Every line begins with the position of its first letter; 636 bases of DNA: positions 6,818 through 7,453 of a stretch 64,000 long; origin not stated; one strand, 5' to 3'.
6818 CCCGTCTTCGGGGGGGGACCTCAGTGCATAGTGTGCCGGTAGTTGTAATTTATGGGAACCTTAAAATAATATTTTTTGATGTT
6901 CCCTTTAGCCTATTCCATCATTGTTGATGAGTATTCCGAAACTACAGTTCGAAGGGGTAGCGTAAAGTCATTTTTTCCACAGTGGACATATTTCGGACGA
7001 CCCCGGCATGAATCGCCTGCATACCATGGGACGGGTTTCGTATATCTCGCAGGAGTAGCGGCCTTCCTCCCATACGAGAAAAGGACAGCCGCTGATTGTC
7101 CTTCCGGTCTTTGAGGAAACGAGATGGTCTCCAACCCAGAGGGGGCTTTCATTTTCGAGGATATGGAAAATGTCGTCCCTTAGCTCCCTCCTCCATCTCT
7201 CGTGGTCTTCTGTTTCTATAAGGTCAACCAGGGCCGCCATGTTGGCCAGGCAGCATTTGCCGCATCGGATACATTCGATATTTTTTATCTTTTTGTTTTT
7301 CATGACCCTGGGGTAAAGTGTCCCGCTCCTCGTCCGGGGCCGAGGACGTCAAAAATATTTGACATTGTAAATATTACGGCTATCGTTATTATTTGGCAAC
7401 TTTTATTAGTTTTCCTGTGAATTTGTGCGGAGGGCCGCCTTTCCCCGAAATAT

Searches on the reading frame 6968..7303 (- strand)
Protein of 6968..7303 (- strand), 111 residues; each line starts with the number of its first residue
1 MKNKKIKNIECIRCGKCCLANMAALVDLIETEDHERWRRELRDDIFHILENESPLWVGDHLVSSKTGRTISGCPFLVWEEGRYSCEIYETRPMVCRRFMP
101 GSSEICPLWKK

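Call 12: search_protein_families(library=pfam, proteins=[window:6968-7303:-])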
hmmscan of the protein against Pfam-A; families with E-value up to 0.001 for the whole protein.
window:6968-7303:- (111 aa): 1 family
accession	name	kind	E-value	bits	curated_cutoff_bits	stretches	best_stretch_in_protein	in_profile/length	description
PF03692.20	CxxCxxCC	-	1.9e-08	35.3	23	1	10-98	1-69/85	Putative zinc- or iron-chelating domain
